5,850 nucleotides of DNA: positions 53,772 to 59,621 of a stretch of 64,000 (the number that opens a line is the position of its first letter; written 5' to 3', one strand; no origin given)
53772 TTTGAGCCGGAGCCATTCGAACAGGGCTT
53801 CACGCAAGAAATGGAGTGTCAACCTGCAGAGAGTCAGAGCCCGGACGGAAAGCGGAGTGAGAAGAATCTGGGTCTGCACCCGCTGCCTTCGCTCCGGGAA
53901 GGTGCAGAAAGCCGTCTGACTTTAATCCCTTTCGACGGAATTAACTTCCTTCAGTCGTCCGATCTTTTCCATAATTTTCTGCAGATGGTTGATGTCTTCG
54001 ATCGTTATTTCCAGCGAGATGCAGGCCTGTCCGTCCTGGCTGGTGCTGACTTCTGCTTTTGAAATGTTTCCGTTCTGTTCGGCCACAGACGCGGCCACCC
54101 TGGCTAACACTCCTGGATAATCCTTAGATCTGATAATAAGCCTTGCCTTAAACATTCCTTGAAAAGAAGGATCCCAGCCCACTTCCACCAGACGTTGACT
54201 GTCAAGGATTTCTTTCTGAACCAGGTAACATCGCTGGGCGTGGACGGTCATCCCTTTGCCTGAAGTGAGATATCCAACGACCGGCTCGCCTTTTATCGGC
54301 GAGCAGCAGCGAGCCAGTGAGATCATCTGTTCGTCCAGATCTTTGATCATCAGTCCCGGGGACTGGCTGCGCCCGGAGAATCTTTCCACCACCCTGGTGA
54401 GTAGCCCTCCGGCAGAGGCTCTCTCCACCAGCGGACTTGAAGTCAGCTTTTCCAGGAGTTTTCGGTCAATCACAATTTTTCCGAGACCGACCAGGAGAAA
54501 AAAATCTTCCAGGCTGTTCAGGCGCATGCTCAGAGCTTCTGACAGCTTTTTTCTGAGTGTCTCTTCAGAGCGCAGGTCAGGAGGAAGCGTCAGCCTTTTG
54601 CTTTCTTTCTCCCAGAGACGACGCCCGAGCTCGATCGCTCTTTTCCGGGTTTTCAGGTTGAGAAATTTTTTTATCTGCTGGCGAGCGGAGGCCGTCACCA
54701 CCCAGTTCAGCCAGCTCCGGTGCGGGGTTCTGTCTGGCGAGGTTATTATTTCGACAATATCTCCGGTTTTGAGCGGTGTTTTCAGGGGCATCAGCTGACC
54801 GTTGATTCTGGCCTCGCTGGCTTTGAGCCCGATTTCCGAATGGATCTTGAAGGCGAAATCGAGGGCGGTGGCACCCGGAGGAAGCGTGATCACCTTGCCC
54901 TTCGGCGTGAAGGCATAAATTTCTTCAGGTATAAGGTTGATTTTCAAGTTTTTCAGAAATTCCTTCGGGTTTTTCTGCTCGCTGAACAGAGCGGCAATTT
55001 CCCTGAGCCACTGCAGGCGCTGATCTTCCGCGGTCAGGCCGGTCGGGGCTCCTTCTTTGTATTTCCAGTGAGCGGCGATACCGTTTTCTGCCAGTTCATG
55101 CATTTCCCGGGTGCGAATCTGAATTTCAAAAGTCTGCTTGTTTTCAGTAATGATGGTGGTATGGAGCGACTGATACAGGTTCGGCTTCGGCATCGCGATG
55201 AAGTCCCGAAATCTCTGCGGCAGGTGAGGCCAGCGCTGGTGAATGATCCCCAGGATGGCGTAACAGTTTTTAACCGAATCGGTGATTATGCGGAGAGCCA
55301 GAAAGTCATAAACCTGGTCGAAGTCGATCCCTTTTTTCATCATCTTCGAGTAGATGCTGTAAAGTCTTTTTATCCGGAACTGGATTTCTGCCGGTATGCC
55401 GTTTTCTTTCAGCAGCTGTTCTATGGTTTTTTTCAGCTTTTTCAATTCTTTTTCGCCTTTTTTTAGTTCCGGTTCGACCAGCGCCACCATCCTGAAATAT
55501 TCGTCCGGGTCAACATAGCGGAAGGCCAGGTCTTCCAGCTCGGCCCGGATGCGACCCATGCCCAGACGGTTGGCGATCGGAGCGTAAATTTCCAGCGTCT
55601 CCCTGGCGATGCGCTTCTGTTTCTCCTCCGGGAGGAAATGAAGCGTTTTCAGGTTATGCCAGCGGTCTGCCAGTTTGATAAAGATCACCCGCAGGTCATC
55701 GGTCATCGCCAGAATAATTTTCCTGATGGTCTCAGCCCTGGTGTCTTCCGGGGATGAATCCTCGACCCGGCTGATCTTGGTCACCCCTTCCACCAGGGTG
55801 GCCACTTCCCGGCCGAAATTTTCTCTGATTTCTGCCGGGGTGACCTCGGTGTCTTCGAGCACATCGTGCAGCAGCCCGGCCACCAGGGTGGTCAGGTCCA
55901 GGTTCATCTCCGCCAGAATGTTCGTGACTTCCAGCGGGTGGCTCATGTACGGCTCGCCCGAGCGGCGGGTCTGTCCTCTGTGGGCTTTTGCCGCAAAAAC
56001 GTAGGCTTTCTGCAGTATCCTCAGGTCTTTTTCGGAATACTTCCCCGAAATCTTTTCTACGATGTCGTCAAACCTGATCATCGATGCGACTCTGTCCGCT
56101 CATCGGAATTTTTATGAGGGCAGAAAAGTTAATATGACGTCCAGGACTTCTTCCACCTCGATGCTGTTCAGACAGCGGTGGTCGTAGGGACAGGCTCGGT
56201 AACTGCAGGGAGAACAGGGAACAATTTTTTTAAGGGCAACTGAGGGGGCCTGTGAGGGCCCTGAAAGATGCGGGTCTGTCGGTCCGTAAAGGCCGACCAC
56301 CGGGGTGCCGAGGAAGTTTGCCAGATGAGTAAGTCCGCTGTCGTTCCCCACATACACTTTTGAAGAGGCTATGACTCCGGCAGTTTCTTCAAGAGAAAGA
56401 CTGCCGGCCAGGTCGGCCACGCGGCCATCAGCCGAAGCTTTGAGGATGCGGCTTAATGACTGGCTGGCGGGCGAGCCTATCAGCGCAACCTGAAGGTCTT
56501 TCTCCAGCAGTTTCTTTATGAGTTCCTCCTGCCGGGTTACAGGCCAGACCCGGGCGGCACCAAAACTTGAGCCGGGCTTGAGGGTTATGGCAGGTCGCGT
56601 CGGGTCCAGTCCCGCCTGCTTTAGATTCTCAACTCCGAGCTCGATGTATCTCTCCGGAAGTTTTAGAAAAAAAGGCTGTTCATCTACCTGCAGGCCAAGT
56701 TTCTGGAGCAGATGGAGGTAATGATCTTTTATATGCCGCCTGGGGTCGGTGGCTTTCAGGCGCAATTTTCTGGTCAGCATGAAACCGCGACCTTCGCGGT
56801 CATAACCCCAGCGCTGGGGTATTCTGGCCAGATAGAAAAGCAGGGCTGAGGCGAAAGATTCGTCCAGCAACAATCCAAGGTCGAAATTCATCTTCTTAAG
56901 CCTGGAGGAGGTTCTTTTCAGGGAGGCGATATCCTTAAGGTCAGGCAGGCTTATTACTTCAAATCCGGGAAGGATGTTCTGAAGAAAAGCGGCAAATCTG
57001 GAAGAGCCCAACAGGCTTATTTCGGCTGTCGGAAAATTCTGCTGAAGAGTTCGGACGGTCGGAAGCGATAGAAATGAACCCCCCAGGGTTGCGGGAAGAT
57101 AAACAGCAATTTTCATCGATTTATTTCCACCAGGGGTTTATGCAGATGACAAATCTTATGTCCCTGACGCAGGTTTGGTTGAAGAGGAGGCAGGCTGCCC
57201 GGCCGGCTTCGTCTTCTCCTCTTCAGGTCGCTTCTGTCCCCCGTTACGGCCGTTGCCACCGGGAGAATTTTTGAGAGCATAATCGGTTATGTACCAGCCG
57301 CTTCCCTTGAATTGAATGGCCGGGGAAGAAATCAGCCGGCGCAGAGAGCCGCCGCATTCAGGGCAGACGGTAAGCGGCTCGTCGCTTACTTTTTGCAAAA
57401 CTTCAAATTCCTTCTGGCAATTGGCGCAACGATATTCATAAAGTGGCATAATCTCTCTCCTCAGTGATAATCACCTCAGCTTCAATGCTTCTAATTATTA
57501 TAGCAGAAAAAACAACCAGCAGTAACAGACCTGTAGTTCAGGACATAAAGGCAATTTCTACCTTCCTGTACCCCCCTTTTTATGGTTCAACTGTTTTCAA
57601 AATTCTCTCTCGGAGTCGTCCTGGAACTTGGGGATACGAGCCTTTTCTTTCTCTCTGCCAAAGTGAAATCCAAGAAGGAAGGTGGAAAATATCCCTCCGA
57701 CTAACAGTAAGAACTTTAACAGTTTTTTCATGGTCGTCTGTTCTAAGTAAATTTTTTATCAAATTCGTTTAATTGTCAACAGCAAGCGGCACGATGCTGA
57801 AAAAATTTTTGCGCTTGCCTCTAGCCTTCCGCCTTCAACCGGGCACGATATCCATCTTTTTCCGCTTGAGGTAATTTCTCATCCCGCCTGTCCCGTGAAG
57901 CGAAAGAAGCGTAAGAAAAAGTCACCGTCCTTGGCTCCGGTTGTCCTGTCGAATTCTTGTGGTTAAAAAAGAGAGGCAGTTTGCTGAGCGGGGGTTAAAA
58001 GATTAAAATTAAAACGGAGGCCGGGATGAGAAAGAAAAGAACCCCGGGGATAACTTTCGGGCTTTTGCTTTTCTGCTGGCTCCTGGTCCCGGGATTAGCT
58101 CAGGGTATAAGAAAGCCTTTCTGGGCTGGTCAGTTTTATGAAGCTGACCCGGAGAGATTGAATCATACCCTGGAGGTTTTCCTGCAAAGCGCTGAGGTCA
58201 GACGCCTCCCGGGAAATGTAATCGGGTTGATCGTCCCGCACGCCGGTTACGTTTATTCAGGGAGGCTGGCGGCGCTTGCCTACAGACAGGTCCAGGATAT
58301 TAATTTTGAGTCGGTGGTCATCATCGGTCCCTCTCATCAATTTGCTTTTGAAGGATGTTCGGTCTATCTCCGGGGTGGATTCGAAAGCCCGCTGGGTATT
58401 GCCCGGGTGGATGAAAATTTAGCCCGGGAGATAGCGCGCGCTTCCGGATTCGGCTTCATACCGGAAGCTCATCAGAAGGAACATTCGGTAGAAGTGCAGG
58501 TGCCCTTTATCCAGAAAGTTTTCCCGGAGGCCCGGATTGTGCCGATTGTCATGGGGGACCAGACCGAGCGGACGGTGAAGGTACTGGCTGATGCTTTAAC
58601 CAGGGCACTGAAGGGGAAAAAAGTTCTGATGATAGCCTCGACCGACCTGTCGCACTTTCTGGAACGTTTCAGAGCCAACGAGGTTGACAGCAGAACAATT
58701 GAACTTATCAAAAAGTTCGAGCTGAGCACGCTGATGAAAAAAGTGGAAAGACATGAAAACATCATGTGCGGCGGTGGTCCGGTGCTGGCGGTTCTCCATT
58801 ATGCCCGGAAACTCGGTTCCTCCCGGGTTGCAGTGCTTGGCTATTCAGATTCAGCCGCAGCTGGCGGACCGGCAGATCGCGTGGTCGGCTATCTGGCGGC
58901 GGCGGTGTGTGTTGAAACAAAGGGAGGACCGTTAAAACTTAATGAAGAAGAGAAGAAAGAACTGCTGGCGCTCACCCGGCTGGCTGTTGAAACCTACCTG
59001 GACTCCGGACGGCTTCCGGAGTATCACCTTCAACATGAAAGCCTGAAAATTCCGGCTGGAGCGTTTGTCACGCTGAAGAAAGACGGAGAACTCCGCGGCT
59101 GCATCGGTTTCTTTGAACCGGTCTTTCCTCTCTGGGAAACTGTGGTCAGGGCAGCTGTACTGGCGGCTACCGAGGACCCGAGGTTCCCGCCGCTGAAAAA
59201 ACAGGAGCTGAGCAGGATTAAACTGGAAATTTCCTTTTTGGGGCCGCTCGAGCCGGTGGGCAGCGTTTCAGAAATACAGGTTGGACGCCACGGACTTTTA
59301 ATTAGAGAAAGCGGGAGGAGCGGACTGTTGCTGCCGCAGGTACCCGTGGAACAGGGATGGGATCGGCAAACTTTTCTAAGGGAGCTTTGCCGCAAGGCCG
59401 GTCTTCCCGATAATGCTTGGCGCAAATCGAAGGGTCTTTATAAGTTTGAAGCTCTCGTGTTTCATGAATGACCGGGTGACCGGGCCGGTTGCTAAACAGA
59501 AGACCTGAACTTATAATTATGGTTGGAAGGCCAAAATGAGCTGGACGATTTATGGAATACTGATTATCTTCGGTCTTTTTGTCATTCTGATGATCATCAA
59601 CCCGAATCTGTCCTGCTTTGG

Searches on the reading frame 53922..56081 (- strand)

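Call 6: search_protein_families(library=pfam, proteins=[window:53922-56081:-], max_evalue=0.01)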
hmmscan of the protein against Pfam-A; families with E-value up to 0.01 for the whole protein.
window:53922-56081:- (719 aa): 9 families
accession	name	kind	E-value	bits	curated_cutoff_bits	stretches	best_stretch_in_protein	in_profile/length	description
PF13328.12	HD_4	-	8.7e-50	168.9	27.2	1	26-175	1-155/156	HD domain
PF04607.23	RelA_SpoT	-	7.2e-42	142.7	27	1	236-344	2-111/113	Region found in RelA / SpoT proteins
PF02824.27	TGS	-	4.8e-20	71.8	22.2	1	388-447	1-60/60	TGS domain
PF13291.12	ACT_4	-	4.6e-17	62.9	27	1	642-718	3-80/80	ACT domain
PF01966.28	HD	-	6.7e-12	46.2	22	1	46-143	2-115/116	HD domain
PF01842.31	ACT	-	1.5e-08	34.7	27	1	647-710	2-64/66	ACT domain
PF22629.2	ACT_AHAS_ss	-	9.5e-08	32.5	27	1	650-713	3-65/67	AHAS small subunit-like ACT domain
PF19296.4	RelA_AH_RIS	-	0.0005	20.6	23.8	0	460-614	3-168/185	RelA/SpoT, AH and RIS domains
PF14257.11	DUF4349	-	0.0093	15.8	27.7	0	646-717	7-77/213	Domain of unknown function (DUF4349)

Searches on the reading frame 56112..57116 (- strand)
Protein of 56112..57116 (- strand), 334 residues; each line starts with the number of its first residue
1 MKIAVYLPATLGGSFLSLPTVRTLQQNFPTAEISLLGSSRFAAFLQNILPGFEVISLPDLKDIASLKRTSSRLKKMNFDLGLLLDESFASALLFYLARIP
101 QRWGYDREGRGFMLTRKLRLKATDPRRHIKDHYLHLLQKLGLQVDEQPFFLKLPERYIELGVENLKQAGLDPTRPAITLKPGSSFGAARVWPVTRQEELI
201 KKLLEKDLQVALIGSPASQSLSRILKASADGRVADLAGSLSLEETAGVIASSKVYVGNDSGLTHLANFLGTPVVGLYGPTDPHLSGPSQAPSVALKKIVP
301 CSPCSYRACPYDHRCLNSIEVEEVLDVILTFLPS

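Call 51: search_protein_families(library=pfam, proteins=[window:56112-57116:-], max_evalue=0.00001)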
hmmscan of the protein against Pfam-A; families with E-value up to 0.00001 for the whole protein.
window:56112-57116:- (334 aa): 1 family
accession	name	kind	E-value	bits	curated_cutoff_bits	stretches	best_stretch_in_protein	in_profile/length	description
PF01075.23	Glyco_transf_9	-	1.5e-40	139.5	22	1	70-312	5-244/247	Glycosyltransferase family 9 (heptosyltransferase)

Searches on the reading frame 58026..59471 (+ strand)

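Call 51: search_protein_families(library=pfam, proteins=[window:58026-59471:+], max_evalue=0.00001)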
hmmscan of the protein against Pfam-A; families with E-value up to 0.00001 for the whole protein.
window:58026-59471:+ (481 aa): 2 families
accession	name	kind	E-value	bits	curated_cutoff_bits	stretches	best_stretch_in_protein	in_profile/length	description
PF01875.22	Memo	-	9.9e-64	215.6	27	1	31-292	2-268/269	Memo-like protein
PF01871.22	AMMECR1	-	1.2e-54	184.8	25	1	315-479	2-168/168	AMMECR1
